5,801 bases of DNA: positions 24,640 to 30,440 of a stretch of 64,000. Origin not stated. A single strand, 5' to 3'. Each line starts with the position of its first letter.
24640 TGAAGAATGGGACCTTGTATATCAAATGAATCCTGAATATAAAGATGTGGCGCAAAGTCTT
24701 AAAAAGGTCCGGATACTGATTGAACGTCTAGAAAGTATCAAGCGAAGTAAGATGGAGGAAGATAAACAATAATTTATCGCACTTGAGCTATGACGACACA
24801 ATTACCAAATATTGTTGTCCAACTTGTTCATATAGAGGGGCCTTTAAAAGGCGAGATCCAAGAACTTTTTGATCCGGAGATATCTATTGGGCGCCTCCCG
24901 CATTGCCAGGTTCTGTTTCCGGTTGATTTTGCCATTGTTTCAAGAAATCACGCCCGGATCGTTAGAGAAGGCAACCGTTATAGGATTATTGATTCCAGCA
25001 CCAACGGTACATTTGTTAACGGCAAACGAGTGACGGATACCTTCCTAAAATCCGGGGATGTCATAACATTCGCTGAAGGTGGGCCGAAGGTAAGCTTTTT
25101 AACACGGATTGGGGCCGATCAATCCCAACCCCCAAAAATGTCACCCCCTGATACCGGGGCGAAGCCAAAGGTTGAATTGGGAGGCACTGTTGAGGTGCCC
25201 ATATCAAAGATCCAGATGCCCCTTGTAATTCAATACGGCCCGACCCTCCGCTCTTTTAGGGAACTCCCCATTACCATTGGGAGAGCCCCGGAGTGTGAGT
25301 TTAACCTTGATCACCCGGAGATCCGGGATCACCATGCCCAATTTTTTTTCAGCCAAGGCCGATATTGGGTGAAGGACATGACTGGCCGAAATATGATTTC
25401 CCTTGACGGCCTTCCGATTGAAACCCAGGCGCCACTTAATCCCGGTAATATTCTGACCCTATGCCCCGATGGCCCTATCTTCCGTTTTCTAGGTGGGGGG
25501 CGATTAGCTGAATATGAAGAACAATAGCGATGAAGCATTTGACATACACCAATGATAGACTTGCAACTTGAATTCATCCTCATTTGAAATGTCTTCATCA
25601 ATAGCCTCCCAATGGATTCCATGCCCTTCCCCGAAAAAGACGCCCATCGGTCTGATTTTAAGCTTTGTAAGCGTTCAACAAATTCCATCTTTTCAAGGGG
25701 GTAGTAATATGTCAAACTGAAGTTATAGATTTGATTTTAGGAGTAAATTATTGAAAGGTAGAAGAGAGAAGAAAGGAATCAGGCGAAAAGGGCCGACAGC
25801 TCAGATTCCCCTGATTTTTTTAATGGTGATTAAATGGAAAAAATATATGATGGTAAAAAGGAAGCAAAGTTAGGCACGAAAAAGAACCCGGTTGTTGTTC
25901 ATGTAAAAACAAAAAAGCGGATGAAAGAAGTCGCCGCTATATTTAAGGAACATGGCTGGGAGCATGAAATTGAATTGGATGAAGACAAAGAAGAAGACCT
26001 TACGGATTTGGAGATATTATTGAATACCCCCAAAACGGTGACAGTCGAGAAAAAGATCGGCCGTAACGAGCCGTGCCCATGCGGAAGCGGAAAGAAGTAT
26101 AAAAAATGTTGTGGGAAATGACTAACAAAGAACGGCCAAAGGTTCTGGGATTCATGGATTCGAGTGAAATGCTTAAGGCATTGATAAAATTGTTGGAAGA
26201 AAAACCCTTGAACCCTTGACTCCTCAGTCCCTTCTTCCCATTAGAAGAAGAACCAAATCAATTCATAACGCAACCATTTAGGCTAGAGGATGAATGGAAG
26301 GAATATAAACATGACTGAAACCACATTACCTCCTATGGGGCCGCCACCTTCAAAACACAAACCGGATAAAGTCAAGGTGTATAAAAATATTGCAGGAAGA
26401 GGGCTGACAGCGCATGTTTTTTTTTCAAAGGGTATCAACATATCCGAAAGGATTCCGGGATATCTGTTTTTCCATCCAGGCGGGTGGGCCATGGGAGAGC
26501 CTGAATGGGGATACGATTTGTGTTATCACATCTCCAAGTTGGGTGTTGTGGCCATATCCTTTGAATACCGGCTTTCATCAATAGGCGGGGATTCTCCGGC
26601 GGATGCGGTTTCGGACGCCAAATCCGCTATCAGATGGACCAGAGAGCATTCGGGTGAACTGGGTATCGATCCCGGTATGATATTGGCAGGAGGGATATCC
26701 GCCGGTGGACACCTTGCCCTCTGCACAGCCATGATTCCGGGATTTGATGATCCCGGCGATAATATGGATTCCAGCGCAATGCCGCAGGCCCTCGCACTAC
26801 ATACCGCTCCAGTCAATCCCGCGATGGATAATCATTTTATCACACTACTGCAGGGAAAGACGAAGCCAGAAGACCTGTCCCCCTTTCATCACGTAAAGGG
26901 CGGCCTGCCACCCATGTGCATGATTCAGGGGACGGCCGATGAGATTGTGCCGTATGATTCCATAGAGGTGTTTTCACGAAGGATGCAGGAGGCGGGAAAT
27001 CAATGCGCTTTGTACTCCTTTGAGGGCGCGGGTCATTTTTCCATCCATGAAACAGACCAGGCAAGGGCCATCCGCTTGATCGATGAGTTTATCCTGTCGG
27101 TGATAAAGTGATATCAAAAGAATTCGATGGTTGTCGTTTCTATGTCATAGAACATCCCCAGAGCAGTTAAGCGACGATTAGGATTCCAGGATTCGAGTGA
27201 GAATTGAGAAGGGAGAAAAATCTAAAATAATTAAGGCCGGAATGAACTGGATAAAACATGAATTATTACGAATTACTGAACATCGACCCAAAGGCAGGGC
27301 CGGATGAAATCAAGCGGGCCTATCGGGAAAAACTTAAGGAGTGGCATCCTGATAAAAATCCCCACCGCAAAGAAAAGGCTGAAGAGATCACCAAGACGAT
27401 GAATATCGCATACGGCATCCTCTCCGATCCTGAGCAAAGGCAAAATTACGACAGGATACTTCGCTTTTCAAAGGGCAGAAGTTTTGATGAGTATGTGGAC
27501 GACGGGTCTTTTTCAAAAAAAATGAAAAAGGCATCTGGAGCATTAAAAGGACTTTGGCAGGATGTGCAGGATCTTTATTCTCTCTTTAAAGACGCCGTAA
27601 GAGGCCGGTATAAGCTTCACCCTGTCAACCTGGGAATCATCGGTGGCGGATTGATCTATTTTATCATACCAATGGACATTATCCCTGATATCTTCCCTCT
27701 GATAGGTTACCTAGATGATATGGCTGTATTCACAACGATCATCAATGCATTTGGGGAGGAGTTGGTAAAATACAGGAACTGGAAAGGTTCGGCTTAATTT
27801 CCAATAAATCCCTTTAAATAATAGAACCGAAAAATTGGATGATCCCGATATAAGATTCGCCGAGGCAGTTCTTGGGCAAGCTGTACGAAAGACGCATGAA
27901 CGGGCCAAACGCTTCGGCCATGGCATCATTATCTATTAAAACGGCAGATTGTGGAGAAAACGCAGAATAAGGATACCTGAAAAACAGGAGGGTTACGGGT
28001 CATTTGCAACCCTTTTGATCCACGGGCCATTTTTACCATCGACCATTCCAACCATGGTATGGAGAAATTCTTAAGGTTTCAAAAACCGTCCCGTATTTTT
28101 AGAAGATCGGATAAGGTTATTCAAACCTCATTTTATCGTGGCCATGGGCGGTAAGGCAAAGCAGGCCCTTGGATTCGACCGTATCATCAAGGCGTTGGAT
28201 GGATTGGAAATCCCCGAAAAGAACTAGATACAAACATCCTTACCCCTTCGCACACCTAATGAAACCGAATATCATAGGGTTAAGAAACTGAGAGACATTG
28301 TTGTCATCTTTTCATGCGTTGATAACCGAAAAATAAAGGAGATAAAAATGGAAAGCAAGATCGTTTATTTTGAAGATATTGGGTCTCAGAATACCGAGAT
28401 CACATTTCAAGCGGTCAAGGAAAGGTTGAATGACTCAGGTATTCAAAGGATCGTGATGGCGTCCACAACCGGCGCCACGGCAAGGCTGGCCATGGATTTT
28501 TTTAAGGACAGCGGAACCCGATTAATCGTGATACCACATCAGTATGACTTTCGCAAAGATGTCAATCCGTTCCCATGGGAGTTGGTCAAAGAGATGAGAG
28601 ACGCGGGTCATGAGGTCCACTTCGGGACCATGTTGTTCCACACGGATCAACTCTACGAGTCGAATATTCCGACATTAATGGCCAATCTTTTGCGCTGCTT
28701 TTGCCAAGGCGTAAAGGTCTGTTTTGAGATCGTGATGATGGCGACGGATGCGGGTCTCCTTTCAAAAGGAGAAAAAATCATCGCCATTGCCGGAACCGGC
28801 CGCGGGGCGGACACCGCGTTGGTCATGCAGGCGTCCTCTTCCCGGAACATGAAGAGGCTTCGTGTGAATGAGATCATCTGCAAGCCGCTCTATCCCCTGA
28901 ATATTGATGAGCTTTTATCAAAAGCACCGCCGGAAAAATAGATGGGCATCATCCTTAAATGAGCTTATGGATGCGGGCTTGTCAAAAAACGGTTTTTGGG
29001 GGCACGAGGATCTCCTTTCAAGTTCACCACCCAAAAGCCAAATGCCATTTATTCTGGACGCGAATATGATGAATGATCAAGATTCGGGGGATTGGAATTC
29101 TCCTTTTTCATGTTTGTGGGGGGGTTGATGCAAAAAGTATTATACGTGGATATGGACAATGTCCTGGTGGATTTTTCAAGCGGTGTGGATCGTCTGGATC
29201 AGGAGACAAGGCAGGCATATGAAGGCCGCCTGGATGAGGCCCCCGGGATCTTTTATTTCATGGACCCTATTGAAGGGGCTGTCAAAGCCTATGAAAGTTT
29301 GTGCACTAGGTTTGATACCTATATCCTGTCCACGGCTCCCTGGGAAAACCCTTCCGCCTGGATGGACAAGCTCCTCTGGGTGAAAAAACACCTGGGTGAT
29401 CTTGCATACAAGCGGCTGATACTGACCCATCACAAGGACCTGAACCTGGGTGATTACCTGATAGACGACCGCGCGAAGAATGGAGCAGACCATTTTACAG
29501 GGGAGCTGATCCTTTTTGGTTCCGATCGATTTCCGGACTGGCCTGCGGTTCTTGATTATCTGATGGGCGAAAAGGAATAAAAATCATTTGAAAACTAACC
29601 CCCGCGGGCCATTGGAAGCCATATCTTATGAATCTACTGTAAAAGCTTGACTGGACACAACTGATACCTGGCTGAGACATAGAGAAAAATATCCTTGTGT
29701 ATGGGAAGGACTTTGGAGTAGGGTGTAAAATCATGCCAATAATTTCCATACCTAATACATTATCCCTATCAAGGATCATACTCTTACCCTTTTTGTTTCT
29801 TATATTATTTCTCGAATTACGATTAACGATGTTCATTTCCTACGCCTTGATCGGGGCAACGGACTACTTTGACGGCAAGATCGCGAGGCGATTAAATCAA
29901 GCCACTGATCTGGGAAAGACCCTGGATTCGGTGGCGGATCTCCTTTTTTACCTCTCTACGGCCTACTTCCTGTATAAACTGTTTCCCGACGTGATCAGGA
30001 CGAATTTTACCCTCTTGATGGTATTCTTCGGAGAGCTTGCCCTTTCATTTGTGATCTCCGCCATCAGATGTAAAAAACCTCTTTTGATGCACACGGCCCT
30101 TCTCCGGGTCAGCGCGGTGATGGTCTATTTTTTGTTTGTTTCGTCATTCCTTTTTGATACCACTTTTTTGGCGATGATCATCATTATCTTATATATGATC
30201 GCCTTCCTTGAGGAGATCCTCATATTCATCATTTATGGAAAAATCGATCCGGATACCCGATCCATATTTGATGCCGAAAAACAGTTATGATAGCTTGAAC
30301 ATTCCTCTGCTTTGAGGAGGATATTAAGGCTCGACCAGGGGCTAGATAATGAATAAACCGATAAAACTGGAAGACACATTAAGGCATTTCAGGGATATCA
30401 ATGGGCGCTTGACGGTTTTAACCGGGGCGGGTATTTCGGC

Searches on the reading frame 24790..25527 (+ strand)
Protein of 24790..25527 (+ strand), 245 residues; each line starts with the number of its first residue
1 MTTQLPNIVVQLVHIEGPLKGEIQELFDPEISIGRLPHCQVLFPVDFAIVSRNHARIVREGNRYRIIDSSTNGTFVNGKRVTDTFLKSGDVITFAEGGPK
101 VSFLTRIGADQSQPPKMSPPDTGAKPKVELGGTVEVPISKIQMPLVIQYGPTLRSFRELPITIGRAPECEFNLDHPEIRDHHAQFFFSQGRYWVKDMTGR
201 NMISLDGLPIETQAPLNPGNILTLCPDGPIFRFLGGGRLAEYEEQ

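Call 89: search_protein_families(library=pfam, proteins=[window:24790-25527:+], max_evalue=0.00001)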
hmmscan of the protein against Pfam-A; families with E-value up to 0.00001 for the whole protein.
window:24790-25527:+ (245 aa): 2 families
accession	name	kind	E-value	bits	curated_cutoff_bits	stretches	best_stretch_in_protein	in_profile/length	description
PF00498.31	FHA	-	2e-33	115.1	20.7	2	31-94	1-66/67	FHA domain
PF16697.10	Yop-YscD_cpl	-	1.5e-15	57.7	33.2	1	15-93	3-82/94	Inner membrane component of T3SS, cytoplasmic domain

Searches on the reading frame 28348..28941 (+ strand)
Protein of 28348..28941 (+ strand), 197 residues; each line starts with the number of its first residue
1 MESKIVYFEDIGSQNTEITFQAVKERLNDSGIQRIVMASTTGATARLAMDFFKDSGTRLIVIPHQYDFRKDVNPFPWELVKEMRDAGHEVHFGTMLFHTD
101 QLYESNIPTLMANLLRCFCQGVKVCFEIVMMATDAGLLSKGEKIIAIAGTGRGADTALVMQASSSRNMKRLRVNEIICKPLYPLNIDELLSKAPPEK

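Call 13: search_protein_families(library=pfam, proteins=[window:28348-28941:+])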
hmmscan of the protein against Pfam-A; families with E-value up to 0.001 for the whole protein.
window:28348-28941:+ (197 aa): 1 family
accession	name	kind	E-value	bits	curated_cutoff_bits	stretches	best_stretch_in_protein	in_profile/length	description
PF02887.21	PK_C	-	6.1e-08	33.2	28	1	20-159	4-113/114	Pyruvate kinase, alpha/beta domain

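Call 75: find_homologous_proteins(query=window:28348-28941:+, max_evalue=1e-20)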
Query window:28348-28941:+ (197 aa): 2602 proteins with E <= 1e-20 among 2871 candidates; the best 120 are listed.
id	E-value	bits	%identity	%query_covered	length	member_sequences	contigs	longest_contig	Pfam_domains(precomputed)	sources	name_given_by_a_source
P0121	1.7e-126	437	100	100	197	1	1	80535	PF02887.22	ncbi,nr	ncbi:MAG: hypothetical protein JW932_11795 [Deltaproteobacteria bacterium]|nr:hypothetical protein [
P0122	1.7e-111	388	89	98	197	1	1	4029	PF02887.22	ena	-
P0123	4.4e-111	387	88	98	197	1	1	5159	PF02887.22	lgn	-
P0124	4.7e-111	387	88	98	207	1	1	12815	PF02887.22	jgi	jgi:hypothetical protein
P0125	1.9e-110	385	85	100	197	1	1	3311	PF02887.22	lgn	-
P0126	2.7e-110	384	86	100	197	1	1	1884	PF02887.22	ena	-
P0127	3.1e-110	384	88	98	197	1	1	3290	PF02887.22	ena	-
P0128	3.7e-110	384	85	100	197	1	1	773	PF02887.22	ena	-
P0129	5.3e-110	383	85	100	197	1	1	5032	PF02887.22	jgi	jgi:hypothetical protein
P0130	9.5e-110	383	87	100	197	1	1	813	PF02887.22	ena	-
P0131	9.8e-110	383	85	100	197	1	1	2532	PF02887.22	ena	-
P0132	1.9e-109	382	85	100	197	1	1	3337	PF02887.22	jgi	jgi:hypothetical protein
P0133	1.9e-109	382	85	100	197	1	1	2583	PF02887.22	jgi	-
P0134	3.7e-109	381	84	100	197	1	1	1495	PF02887.22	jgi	jgi:hypothetical protein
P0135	5.1e-109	380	84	99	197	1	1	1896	PF02887.22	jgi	jgi:hypothetical protein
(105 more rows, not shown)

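Call 76: find_encoding_contigs(protein=P0124, flank=10000, max_places=2)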
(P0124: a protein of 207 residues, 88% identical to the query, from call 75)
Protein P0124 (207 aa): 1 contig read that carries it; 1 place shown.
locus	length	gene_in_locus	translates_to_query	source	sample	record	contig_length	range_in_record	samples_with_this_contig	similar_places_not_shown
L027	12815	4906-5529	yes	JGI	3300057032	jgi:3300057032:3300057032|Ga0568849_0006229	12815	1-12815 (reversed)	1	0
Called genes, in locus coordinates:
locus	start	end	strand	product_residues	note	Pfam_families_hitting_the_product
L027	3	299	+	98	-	?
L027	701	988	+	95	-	PF02810:SEC-C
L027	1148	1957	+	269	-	PF20434:BD-FAE, PF07859:Abhydrolase_3, PF00326:Peptidase_S9, PF02230:Abhydrolase_2 (faint)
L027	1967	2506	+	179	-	PF00226:DnaJ, PF06803:DUF1232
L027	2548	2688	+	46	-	-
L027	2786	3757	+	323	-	-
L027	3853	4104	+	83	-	PF04343:DUF488 (weak)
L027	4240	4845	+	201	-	PF03167:UDG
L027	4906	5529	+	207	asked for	PF02887:PK_C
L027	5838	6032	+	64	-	-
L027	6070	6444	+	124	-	PF01253:SUI1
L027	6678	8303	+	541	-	PF00005:ABC_tran, PF02463:SMC_N (faint), PF13304:AAA_21 (weak), PF12848:ABC_tran_Xtn, PF00005:ABC_tran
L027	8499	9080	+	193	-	PF01066:CDP-OH_P_transf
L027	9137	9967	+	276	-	PF02146:SIR2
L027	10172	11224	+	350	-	PF23988:DUF7309, PF22007:DUF6930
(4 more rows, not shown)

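Call 77: find_encoding_contigs(protein=P0123, flank=6000, max_places=2)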
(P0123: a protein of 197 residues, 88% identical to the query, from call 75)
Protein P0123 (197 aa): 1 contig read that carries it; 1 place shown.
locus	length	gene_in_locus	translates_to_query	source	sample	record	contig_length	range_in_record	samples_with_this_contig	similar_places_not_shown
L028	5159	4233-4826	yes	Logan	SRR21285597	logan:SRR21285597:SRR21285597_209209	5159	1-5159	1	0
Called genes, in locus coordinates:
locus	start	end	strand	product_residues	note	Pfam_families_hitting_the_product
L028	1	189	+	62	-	?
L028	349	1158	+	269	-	PF20434:BD-FAE, PF07859:Abhydrolase_3, PF00326:Peptidase_S9, PF02230:Abhydrolase_2 (faint)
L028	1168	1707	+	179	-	PF00226:DnaJ, PF06803:DUF1232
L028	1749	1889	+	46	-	-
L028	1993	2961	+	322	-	-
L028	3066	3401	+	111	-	PF04343:DUF488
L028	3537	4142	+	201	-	PF03167:UDG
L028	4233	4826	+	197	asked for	PF02887:PK_C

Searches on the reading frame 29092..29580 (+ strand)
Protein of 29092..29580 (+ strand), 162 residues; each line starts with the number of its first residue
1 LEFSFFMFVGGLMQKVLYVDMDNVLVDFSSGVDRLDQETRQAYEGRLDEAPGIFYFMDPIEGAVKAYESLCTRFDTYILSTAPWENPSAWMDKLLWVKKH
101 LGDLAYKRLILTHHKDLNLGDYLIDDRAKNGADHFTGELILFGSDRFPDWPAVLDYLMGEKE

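Call 13: search_protein_families(library=pfam, proteins=[window:29092-29580:+])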
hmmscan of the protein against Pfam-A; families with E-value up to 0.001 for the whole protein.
window:29092-29580:+ (162 aa): 1 family
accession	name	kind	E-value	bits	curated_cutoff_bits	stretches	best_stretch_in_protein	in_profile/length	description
PF06941.18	NT5C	-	1.2e-16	61.6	24.8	1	50-144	59-152/180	5' nucleotidase, deoxy (Pyrimidine), cytosolic type C protein (NT5C)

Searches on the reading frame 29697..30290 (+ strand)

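Call 13: search_protein_families(library=pfam, proteins=[window:29697-30290:+])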
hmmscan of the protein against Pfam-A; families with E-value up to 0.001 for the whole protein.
window:29697-30290:+ (197 aa): 1 family
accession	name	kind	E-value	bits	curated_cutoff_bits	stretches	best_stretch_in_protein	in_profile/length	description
PF01066.26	CDP-OH_P_transf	-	1.2e-18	68.4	22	1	17-164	2-144/152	CDP-alcohol phosphatidyltransferase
